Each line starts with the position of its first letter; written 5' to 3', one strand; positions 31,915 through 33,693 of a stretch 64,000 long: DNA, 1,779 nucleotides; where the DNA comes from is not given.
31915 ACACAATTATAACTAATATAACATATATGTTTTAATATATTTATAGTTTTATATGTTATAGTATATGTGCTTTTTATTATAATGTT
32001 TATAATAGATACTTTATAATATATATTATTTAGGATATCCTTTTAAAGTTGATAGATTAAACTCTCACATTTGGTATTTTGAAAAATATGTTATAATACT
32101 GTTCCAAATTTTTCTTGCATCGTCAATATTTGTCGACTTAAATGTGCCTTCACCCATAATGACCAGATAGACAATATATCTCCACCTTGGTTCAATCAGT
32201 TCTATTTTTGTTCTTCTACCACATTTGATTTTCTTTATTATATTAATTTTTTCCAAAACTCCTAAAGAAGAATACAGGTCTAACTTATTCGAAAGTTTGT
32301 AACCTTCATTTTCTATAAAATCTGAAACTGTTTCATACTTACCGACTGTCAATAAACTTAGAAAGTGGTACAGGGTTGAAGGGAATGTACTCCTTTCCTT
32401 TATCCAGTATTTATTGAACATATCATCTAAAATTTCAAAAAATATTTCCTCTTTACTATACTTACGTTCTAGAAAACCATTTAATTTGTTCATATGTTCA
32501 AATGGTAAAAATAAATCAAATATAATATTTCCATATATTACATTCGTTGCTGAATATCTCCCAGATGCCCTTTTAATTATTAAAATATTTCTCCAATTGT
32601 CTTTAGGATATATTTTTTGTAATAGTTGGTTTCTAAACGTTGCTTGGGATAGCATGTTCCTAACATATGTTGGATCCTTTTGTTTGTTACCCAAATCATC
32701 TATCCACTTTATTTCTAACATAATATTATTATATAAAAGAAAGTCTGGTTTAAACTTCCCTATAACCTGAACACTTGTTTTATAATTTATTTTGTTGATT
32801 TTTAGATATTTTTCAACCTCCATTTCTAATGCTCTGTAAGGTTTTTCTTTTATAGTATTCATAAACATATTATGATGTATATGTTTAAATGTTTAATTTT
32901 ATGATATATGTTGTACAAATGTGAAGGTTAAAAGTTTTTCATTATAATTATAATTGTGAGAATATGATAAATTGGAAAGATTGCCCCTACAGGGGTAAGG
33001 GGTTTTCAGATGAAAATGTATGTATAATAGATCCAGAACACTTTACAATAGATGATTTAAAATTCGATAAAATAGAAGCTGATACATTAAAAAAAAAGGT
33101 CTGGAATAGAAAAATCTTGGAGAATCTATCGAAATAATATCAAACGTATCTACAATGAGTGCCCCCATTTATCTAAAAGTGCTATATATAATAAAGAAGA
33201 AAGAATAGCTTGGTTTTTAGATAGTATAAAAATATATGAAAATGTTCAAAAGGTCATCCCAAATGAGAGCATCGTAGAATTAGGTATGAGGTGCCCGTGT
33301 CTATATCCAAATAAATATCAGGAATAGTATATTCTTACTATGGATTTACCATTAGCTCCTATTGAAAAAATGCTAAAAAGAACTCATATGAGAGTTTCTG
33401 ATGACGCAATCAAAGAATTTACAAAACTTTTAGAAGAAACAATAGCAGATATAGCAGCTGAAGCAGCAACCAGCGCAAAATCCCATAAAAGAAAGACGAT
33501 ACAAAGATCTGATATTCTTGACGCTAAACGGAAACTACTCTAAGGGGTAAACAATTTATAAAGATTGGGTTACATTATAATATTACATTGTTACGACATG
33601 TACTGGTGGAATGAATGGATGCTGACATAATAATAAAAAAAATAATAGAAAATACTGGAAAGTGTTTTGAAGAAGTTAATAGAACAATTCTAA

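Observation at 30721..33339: AT-rich 2.6-kb islet between HAD nucleotidase and histone genes: regulators, nuclease-fold protein, matching operators, frameshifted ORF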

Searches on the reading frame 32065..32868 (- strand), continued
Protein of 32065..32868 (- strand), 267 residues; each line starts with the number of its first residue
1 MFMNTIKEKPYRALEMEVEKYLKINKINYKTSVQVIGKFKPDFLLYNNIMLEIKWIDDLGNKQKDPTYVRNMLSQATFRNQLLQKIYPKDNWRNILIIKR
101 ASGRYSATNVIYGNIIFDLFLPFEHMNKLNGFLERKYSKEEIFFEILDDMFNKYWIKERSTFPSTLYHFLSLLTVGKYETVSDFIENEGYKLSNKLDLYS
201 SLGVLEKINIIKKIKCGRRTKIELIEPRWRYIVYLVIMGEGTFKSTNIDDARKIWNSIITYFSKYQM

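Call 78: search_protein_families(library=phrogs, proteins=[L030:517-1242:-, L030:1214-1864:-, L030:1861-2466:-, L030:3628-4065:-, L030:5421-5792:-, L030:136-492:-, L030:4326-4625:-, L030:6001-6732:+, L029:4606-4965:+, L005:9121-9432:+], max_evalue=0.01)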
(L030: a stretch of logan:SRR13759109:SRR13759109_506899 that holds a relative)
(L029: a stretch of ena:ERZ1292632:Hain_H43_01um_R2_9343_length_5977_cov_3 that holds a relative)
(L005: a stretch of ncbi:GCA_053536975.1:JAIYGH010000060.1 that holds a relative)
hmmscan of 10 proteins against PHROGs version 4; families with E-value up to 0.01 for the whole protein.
L030:517-1242:- (241 aa): 7 families
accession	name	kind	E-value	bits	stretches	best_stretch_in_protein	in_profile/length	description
phrog_1979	-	unknown function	0.00013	22.4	1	88-162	195-272/380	-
phrog_197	-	moron, auxiliary metabolic gene and host takeover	0.00018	22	1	56-146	77-159/486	Zot-like toxin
phrog_1675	-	head and packaging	0.00026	21.5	1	86-143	80-136/353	morphogenesis (protein I of M13)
phrog_2666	-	head and packaging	0.0027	17.4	1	86-147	421-479/555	terminase large subunit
phrog_28563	-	unknown function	0.0029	18.8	1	4-52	36-82/98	-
phrog_18112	-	other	0.0033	18.1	1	15-42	11-38/207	recombinase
phrog_11343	-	unknown function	0.0073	16.8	1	82-211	132-247/331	-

L030:1214-1864:- (216 aa): 17 families
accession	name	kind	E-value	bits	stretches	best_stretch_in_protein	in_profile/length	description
phrog_1271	-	DNA, RNA and nucleotide metabolism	2.5e-13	51.2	2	94-153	262-321/361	HNH endonuclease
phrog_7545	-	DNA, RNA and nucleotide metabolism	2.7e-13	51.4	1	17-154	6-139/160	HNH endonuclease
phrog_8446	-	DNA, RNA and nucleotide metabolism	5.6e-09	37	1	8-152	56-200/211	HNH endonuclease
phrog_10822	-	DNA, RNA and nucleotide metabolism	1.2e-07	32.6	1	42-187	38-188/245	HNH endonuclease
phrog_8048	-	DNA, RNA and nucleotide metabolism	2.2e-07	31.3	1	97-153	173-231/273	HNH endonuclease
phrog_119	-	DNA, RNA and nucleotide metabolism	5.9e-06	26.4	1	89-177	194-285/443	HNH endonuclease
phrog_14736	-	DNA, RNA and nucleotide metabolism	1.1e-05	26.2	1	102-153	32-84/202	HNH endonuclease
phrog_14913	-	DNA, RNA and nucleotide metabolism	3.1e-05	25.1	1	120-182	60-131/149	HNH endonuclease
phrog_15471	-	DNA, RNA and nucleotide metabolism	0.00013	22.9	1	120-190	52-139/183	HNH endonuclease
phrog_589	-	DNA, RNA and nucleotide metabolism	0.00034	21.4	1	120-156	112-147/179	HNH endonuclease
phrog_740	-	DNA, RNA and nucleotide metabolism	0.00064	19.8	1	85-152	21-89/332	HNH endonuclease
phrog_4875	-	unknown function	0.00065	20.8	1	134-168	9-43/77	-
phrog_1571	-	DNA, RNA and nucleotide metabolism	0.00074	20.4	1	112-151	58-97/128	HNH endonuclease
phrog_21964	-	DNA, RNA and nucleotide metabolism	0.0009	19.9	1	67-155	138-219/244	HNH endonuclease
phrog_144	-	DNA, RNA and nucleotide metabolism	0.0025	18.5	0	96-154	78-139/175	HNH endonuclease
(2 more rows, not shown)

L030:1861-2466:- (201 aa): 0 families

L030:3628-4065:- (145 aa): 1 family
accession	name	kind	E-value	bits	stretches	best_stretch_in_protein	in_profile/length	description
phrog_4273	-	unknown function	2e-19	71.1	1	16-143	7-143/150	-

L030:5421-5792:- (123 aa): 0 families

L030:136-492:- (118 aa): 16 families
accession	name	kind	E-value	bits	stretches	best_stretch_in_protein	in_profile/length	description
phrog_1271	-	DNA, RNA and nucleotide metabolism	6.2e-08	33.4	1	13-58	267-321/361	HNH endonuclease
phrog_7545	-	DNA, RNA and nucleotide metabolism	4.6e-07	31.1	1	23-65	103-145/160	HNH endonuclease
phrog_14913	-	DNA, RNA and nucleotide metabolism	5.2e-07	30.8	1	21-86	56-127/149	HNH endonuclease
phrog_10822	-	DNA, RNA and nucleotide metabolism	9.8e-06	26.4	1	14-106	102-203/245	HNH endonuclease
phrog_15471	-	DNA, RNA and nucleotide metabolism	1.1e-05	26.4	1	22-100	49-144/183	HNH endonuclease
phrog_8048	-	DNA, RNA and nucleotide metabolism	1.7e-05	25.2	1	14-56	178-229/273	HNH endonuclease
phrog_21964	-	DNA, RNA and nucleotide metabolism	2.6e-05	24.9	1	8-61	167-220/244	HNH endonuclease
phrog_14736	-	DNA, RNA and nucleotide metabolism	0.0001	23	1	12-57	32-83/202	HNH endonuclease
phrog_119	-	DNA, RNA and nucleotide metabolism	0.00024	21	1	13-63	204-265/443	HNH endonuclease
phrog_333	-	DNA, RNA and nucleotide metabolism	0.00064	20.9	1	13-58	34-84/138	HNH endonuclease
phrog_740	-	DNA, RNA and nucleotide metabolism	0.00098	19.2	1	14-54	40-86/332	HNH endonuclease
phrog_959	-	DNA, RNA and nucleotide metabolism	0.0015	19.2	1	20-49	73-102/138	HNH endonuclease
phrog_589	-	DNA, RNA and nucleotide metabolism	0.0025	18.6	1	15-60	94-146/179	HNH endonuclease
phrog_6050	-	DNA, RNA and nucleotide metabolism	0.0042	16.9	1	12-66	311-372/402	HNH endonuclease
phrog_3497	-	unknown function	0.0053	17.6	1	11-31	15-35/150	-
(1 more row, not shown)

L030:4326-4625:- (99 aa): 0 families

L030:6001-6732:+ (243 aa): 1 family
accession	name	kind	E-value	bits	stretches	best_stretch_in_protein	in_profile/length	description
phrog_559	-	DNA, RNA and nucleotide metabolism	0.0015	18.4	1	6-43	308-350/607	HNH endonuclease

L029:4606-4965:+ (119 aa): 1 family
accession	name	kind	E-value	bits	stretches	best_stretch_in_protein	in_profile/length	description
phrog_29588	-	unknown function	0.0036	18.7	1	38-110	8-75/111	-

L005:9121-9432:+ (103 aa): 1 family
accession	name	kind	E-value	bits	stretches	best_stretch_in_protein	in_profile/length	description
phrog_13948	-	unknown function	0.0036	18.7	0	40-72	23-54/75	-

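Call 79: search_dna_similar(query=window:32065-32868:-, collection=phages, mode=protein, max_evalue=0.01)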
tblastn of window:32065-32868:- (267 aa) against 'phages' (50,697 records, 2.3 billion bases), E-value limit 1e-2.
No match.

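Call 80: search_dna_similar(query=window:32065-32868:-, collection=plasmids, mode=protein, max_evalue=0.01)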
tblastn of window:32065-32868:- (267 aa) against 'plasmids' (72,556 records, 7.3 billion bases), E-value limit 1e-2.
No match.

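Call 81: predict_structure(alignment_id=A6)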
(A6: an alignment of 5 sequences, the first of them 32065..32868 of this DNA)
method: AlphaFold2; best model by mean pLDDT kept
length: 267 residues; sequences in the alignment: 5
mean_pLDDT: 71.7   pTM: 0.67
mean pLDDT of the five models: 71.7, 69.0, 67.4, 67.4, 65.8
residues with pLDDT >= 90: 47; 70-90: 114; 50-70: 62; < 50: 44
segments of 3 or more residues with pLDDT < 50: 1-7, 59-77, 103-117, 265-267
pLDDT, mean of each block of 10 residues (from residue 1): 45 89 92 71 83 66 36 46 58 72 42 50 85 81 79 69 81 91 92 88 87 91 88 65 61 70 50
secondary structure, 60 per line:
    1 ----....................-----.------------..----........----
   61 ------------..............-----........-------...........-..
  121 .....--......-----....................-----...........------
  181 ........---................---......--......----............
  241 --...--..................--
elements in order: H5-24 E49-56 H73-86 E92-99 H107-117 E119-122 H128-133 H139-158 H164-174 H181-188 H192-207 E211-216 E219-224 H229-240 H248-265
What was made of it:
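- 32065..32868 (-): 267-aa protein with an N-terminal PD-(D/E)xK-type nuclease motif and a C-terminal winged helix. It is the one sporadic, apparently mobile gene of the region. The AF2 model shows an alpha-beta-beta-beta-alpha-beta domain followed by a winged helix (call 81).
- On PD-(D/E)xK nuclease superfamily: The AF2 model (pLDDT 71.7) has helix 5-24, strands around 43 and 49-56, helix 73-86 and strand 92-99 (call 81).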

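Call 83: fold_search(model_id=the predicted structure, library=pdb)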
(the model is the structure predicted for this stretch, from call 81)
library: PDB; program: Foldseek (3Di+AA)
matches with E <= 10: 531; with E <= 0.001: 0
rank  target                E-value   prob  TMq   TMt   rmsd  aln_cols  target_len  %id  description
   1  8zde_F                5.7e-02  0.85  0.22  0.41  14.3       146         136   14  Crystal structure of HsmR with DNA bound (released 2025-11-05)
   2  8zde_C                6.3e-02  0.82  0.22  0.39  14.1       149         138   13  Crystal structure of HsmR with DNA bound (released 2025-11-05)
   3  8zde_A                7.1e-02  0.80  0.22  0.39  14.0       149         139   13  Crystal structure of HsmR with DNA bound (released 2025-11-05)
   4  3bro_C                7.5e-02  0.92  0.21  0.37  14.9       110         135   14  Crystal structure of the transcription regulator MarR from Oenococcus oeni PSU-1 (released 2008-01-15)
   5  4fht_A                7.5e-02  0.92  0.22  0.38  14.3       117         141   17  Crystal Structure of the PcaV transcriptional regulator from Streptomyces coelicolor in complex with its natural ligan (released 2013-04-24)
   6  5yhx_M                7.9e-02  0.94  0.21  0.36  15.3       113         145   15  Structure of Lactococcus lactis ZitR, wild type (released 2017-12-06)
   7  3bro_B                8.9e-02  0.87  0.22  0.38  14.9       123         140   15  Crystal structure of the transcription regulator MarR from Oenococcus oeni PSU-1 (released 2008-01-15)
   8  5jls                  9.4e-02  0.84  0.21  0.40  14.9       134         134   17  Crystal Structure of Adhesin competence repressor (AdcR) from Streptococcus pyogenes (C-terminally His tagged) (released 2017-05-03)
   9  3bro_A                9.9e-02  0.82  0.22  0.40  14.2       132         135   16  Crystal structure of the transcription regulator MarR from Oenococcus oeni PSU-1 (released 2008-01-15)
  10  5yi3_B                1.2e-01  0.90  0.22  0.38  15.0       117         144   15  Structure of Lactococcus lactis ZitR, C30S mutant in complex with DNA (released 2017-12-06)
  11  3bro_D                1.2e-01  0.82  0.20  0.36  15.2       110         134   14  Crystal structure of the transcription regulator MarR from Oenococcus oeni PSU-1 (released 2008-01-15)
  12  4fht_B                1.3e-01  0.80  0.21  0.35  14.4       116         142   16  Crystal Structure of the PcaV transcriptional regulator from Streptomyces coelicolor in complex with its natural ligan (released 2013-04-24)
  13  4l9n_A                1.5e-01  0.72  0.23  0.40  14.0       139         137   15  Crystal structure of MepR A103V mutant from multidrug resistant S. aureus clinical isolate (released 2013-09-11)
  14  2fbh                  1.6e-01  0.57  0.20  0.34  13.9       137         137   13  The crystal structure of transcriptional regulator PA3341 (released 2005-12-20)
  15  3eco_A                1.6e-01  0.66  0.22  0.39  14.0       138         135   16  Crystal structure of MepR, a transcription regulator of the Staphylococcus aureus multidrug efflux pump MepA (released 2009-02-10)
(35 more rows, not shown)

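Call 103: fold_search(model_id=the predicted structure, library=viral)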
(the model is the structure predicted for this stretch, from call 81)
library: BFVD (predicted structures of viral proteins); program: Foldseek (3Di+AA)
matches with E <= 10: 321; with E <= 0.001: 0
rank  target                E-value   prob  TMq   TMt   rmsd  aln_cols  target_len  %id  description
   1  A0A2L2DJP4            1.5e-01  0.66  0.15  0.19   9.4        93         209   19  CDAN1-interacting nuclease 1 [Acanthamoeba polyphaga mimivirus]
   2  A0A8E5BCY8            3.0e-01  0.77  0.19  0.40   5.9        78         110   10  (no name in the UniProt tables at hand)
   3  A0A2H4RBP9            4.2e-01  0.97  0.24  0.57   2.7        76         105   14  Uncharacterized protein [Sulfolobus ellipsoid virus 1]
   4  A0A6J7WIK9            4.2e-01  0.80  0.19  0.22   5.2        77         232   13  HTH_ARSR domain containing protein [uncultured Caudovirales phage]
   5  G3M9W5                5.2e-01  0.28  0.17  0.08   7.7        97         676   18  Gp224 [Bacillus phage G]
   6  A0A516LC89            5.2e-01  0.12  0.19  0.25  19.2       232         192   13  (no name in the UniProt tables at hand)
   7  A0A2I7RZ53            6.2e-01  0.47  0.19  0.45   5.1        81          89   14  (no name in the UniProt tables at hand)
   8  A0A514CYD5            6.2e-01  0.35  0.15  0.24  13.1        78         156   15  (no name in the UniProt tables at hand)
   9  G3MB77                6.6e-01  0.06  0.18  0.07  20.8       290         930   10  Gp7 [Bacillus phage G]
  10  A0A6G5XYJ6            6.9e-01  0.66  0.20  0.44   4.1        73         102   12  (no name in the UniProt tables at hand)
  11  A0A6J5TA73            6.9e-01  0.47  0.22  0.44   8.2       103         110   21  Uncharacterized protein [uncultured Caudovirales phage]
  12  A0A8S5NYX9            7.3e-01  0.75  0.16  0.21   3.0        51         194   18  Replisome organizer (Fragment) [Siphoviridae sp. ctiMP24]
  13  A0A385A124            7.7e-01  0.54  0.20  0.38   5.3        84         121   25  (no name in the UniProt tables at hand)
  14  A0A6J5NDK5            7.7e-01  0.20  0.23  0.38  15.1       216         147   10  HTH_ARSR domain containing protein [uncultured Caudovirales phage]
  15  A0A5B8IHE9            7.7e-01  0.05  0.13  0.09  17.3       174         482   13  UvrD-like helicase C-terminal domain-containing protein [Mimiviridae sp. ChoanoV1]
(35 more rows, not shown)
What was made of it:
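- On PD-(D/E)xK nuclease superfamily: The best were CDAN1-interacting nuclease at E 0.15 and a DUF559 protein at E 0.97 (calls 83, 103).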

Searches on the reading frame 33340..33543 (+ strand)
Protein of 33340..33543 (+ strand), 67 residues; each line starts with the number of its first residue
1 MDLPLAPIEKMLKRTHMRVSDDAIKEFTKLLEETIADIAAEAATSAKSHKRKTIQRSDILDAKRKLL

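Call 4: search_protein_families(library=pfam, proteins=[window:33340-33543:+], max_evalue=0.1)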
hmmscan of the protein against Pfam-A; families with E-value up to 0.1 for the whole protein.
window:33340-33543:+ (67 aa): 6 families
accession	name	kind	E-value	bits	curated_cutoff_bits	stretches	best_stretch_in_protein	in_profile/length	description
PF00808.29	CBFD_NFYB_HMF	-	7.8e-13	48.9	21.4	1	2-62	2-64/65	Histone-like transcription factor (CBF/NF-Y) and archaeal histone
PF00125.30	Histone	-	3.2e-08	34.3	26.4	1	13-65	69-121/122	Core histone H2A/H2B/H3/H4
PF09123.17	DUF1931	-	0.00017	22.2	21.8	1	9-59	2-53/138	Domain of unknown function (DUF1931)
PF15511.12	CENP-T_C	-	0.0045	17.5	28.1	1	15-60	26-71/108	Centromere kinetochore component CENP-T histone fold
PF20436.4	LonB_AAA-LID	-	0.0049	17.3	22.4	1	33-62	29-58/65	Archaeal LonB, AAA+ ATPase LID domain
PF15630.12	CENP-S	-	0.0084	16.9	28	1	9-65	16-72/76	CENP-S protein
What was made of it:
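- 33340..33543 (+): Archaeal histone gene, given as context. It is the first gene of the conserved histone-RPA-RadA block. Pfam CBFD_NFYB_HMF, E 7.8e-13 (call 4).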
